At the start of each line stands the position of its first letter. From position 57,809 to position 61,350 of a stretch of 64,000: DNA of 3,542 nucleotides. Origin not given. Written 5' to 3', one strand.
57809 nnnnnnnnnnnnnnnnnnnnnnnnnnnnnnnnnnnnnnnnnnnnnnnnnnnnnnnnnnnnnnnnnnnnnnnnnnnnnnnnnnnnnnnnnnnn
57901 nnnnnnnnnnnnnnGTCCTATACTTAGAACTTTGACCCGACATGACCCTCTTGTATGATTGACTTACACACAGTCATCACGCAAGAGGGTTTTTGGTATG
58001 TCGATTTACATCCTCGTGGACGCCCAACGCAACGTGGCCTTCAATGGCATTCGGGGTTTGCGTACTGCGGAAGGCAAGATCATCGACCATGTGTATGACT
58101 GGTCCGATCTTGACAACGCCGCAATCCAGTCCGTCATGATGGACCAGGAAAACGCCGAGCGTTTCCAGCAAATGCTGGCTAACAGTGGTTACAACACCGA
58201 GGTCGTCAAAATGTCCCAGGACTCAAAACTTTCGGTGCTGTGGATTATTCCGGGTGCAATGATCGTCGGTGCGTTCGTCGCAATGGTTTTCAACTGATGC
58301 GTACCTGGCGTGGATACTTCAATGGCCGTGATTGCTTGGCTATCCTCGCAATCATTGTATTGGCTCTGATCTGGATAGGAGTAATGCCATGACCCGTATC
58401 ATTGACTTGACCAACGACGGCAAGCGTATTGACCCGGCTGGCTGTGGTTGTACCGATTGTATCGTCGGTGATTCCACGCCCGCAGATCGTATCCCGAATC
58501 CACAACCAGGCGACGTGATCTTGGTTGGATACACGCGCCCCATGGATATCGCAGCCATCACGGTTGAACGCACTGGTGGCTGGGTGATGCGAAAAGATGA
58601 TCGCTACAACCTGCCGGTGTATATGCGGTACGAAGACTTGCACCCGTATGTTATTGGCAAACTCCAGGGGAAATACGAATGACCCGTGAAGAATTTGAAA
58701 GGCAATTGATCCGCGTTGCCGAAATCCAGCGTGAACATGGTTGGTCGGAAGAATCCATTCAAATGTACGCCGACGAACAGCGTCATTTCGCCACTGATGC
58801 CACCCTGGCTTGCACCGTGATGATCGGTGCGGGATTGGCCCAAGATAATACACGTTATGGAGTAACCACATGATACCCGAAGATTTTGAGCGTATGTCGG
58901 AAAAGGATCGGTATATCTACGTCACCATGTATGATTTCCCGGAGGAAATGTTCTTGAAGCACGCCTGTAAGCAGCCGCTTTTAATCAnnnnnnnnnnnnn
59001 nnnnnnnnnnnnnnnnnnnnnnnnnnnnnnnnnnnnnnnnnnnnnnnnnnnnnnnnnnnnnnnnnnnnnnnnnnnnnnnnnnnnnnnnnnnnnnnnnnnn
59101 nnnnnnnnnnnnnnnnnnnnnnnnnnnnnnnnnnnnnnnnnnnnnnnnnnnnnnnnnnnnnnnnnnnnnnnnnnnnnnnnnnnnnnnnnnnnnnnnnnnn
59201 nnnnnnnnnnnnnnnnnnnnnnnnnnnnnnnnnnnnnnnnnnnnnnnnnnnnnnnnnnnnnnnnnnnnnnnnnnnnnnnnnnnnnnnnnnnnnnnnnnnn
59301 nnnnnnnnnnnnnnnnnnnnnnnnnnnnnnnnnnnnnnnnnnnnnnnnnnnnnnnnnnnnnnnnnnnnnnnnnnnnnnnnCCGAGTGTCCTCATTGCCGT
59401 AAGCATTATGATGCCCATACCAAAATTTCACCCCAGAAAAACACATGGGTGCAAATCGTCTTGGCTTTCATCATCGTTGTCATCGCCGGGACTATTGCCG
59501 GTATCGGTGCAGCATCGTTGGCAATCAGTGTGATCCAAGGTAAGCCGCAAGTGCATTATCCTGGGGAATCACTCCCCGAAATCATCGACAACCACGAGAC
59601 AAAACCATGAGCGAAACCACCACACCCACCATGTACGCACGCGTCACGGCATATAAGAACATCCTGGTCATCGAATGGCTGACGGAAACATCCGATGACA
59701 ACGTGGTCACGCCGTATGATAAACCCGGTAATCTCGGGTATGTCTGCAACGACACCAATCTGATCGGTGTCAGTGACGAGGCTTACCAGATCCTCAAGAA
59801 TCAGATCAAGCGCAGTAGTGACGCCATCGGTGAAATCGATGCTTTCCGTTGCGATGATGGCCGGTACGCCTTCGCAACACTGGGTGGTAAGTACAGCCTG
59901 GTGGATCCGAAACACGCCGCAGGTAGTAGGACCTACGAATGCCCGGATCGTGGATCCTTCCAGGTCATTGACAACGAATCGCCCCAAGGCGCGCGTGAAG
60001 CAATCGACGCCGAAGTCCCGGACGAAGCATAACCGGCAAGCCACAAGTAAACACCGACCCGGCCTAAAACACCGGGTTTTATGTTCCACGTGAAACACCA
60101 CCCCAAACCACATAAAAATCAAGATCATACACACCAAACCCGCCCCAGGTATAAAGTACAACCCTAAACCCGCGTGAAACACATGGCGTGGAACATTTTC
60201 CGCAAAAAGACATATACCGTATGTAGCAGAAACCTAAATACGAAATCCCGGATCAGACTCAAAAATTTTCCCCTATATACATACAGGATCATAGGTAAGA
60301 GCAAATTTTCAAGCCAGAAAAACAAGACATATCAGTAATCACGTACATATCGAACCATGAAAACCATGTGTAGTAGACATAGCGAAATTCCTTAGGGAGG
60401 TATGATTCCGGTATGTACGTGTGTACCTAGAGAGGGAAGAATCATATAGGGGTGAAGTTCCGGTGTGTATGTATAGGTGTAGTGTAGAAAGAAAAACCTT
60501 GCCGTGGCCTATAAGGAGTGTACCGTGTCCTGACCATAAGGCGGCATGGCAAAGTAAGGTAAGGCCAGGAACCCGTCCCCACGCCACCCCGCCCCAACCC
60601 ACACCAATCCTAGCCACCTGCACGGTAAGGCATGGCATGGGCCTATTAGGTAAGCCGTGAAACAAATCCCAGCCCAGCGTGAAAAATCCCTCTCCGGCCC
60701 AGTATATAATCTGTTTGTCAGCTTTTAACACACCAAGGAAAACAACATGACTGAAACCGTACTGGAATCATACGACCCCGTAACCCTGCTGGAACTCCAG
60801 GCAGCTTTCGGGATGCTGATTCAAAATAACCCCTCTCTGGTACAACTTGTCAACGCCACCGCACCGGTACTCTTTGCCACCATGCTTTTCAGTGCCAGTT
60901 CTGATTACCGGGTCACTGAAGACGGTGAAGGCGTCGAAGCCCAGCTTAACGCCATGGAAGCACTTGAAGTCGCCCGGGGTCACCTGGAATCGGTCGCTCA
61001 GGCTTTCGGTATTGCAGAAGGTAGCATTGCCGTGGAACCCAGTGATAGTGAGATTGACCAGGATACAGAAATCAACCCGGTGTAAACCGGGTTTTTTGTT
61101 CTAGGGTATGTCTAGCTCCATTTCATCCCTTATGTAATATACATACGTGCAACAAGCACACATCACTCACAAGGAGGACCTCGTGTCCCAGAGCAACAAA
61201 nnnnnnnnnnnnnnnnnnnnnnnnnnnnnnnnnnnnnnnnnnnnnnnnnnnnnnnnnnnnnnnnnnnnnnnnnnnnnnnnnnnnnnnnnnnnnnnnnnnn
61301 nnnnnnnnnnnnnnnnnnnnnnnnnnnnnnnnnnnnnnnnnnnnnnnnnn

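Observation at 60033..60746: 714-nt gene-free A/C-rich region with iteron-like repeats: candidate origin or regulatory hub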

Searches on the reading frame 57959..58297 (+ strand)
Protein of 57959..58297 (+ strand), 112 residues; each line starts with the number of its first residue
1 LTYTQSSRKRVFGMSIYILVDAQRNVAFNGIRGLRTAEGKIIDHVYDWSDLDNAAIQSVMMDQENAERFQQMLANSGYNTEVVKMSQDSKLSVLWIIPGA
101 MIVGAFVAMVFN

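Call 17: search_protein_families(library=phrogs, proteins=[window:57959-58297:+], max_evalue=0.001)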
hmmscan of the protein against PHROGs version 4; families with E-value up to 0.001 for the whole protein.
window:57959-58297:+ (112 aa): 1 family
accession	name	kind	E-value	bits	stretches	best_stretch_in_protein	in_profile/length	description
phrog_2699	-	head and packaging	0.00033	20.6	1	35-90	174-226/315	terminase large subunit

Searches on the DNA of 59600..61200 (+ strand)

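Call 3: search_dna_similar(query=window:59600-61200:+, collection=phages, mode=near)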
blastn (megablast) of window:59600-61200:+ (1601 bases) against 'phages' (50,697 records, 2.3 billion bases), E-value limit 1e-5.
Records with a match: 2; places in all: 2; records where one place covers at least 80% of the query: 0.
Best place of each record, by identity: 80-90% 2.
By first word of the organism name: Stenotrophomonas 2.
By host as written in the record: Stenotrophomonas maltophilia B28B 1; Stenotrophomonas maltophilia 1.
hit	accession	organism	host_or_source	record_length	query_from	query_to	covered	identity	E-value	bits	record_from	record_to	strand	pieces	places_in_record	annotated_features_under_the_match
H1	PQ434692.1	Stenotrophomonas phage ANB28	Stenotrophomonas maltophilia B28B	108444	906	1590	43%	82.7%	2e-166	592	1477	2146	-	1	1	hypothetical protein (x3)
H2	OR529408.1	Stenotrophomonas phage BUCTxx99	Stenotrophomonas maltophilia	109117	906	1590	43%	82.3%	8e-161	573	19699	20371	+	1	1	hypothetical protein (x2)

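Call 9: search_dna_similar(query=window:60033-60746:+, collection=phages, mode=distant, max_evalue=0.01)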
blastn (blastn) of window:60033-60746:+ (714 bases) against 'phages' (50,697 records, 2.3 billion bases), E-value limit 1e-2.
Records with a match: 2; places in all: 2; records where one place covers at least 80% of the query: 2.
Best place of each record, by identity: 60-80% 2.
By first word of the organism name: Stenotrophomonas 2.
By host as written in the record: Stenotrophomonas maltophilia 1; Stenotrophomonas maltophilia B28B 1.
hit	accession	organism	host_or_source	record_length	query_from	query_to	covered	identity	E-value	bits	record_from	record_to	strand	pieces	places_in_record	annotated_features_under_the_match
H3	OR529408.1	Stenotrophomonas phage BUCTxx99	Stenotrophomonas maltophilia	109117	25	714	97%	70.4%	1e-68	266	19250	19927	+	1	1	none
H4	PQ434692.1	Stenotrophomonas phage ANB28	Stenotrophomonas maltophilia B28B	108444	25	714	97%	70.3%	6e-72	278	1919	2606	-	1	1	hypothetical protein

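Call 10: get_annotated_region(hit=H3, flank=6000)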
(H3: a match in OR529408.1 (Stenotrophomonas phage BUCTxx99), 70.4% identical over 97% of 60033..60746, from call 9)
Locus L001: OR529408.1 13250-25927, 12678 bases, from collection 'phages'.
description: Stenotrophomonas phage BUCTxx99, complete genome.
organism: Stenotrophomonas phage BUCTxx99 (NCBI taxid 3092590)
taxonomy: Viruses; Duplodnaviria; Heunggongvirae; Uroviricota; Caudoviricetes
host: Stenotrophomonas maltophilia; source: sewage; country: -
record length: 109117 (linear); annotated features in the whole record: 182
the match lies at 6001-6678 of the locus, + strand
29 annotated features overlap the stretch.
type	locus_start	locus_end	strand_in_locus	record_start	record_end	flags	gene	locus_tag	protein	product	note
CDS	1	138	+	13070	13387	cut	-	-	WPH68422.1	hypothetical protein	-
CDS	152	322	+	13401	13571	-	-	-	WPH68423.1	hypothetical protein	-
CDS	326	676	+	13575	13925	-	-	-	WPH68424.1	hypothetical protein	-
CDS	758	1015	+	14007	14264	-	-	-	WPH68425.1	hypothetical protein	-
CDS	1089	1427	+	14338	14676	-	-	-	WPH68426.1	hypothetical protein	-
CDS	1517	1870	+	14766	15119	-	-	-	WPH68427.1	hypothetical protein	hypothetical protein CPT_Silvanus_064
CDS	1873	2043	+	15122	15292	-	-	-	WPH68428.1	hypothetical protein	-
CDS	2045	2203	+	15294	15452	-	-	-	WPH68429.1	hypothetical protein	-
CDS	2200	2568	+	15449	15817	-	-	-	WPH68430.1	hypothetical protein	-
CDS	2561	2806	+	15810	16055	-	-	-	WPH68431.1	hypothetical protein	-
CDS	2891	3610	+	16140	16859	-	-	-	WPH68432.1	hypothetical protein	-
CDS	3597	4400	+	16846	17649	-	-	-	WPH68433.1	hypothetical protein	-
CDS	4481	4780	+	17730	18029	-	-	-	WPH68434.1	hypothetical protein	-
CDS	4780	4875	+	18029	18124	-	-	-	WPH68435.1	hypothetical protein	-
CDS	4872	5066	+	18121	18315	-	-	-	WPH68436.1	hypothetical protein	-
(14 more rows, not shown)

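Call 11: get_annotated_region(hit=H4, flank=6000)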
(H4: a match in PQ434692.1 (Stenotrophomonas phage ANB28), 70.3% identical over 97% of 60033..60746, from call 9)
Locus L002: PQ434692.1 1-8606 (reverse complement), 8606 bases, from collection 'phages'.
description: Stenotrophomonas phage ANB28, complete genome.
organism: Stenotrophomonas phage ANB28 (NCBI taxid 3162000)
taxonomy: Viruses
host: Stenotrophomonas maltophilia B28B; source: -; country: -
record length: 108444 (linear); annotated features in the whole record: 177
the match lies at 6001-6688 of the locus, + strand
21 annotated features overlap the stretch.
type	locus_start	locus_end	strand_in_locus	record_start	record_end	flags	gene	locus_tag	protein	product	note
CDS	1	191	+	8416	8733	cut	-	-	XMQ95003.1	hypothetical protein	rasttk_feature_creation_tool=prodigal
CDS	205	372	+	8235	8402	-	-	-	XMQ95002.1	hypothetical protein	rasttk_feature_creation_tool=prodigal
CDS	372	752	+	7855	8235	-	-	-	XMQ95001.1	hypothetical protein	rasttk_feature_creation_tool=prodigal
CDS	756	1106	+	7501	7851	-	-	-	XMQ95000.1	hypothetical protein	rasttk_feature_creation_tool=prodigal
CDS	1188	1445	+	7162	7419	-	-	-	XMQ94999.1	hypothetical protein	rasttk_feature_creation_tool=prodigal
CDS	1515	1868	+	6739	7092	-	-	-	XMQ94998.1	hypothetical protein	rasttk_feature_creation_tool=prodigal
CDS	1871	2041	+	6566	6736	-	-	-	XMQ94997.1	hypothetical protein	rasttk_feature_creation_tool=prodigal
CDS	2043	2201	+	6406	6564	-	-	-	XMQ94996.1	hypothetical protein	rasttk_feature_creation_tool=prodigal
CDS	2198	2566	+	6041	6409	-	-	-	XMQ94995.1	hypothetical protein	rasttk_feature_creation_tool=prodigal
CDS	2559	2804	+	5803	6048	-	-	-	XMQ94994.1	hypothetical protein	rasttk_feature_creation_tool=prodigal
CDS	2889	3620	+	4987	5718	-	-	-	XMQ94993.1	hypothetical protein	rasttk_feature_creation_tool=prodigal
CDS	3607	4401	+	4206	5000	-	-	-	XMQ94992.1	hypothetical protein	rasttk_feature_creation_tool=prodigal; rasttk_feature_annotation_tool=annotate_proteins_km er_v2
CDS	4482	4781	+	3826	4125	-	-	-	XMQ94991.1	hypothetical protein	rasttk_feature_creation_tool=prodigal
CDS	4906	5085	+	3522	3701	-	-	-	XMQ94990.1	hypothetical protein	rasttk_feature_creation_tool=prodigal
CDS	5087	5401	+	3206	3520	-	-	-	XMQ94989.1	hypothetical protein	rasttk_feature_creation_tool=prodigal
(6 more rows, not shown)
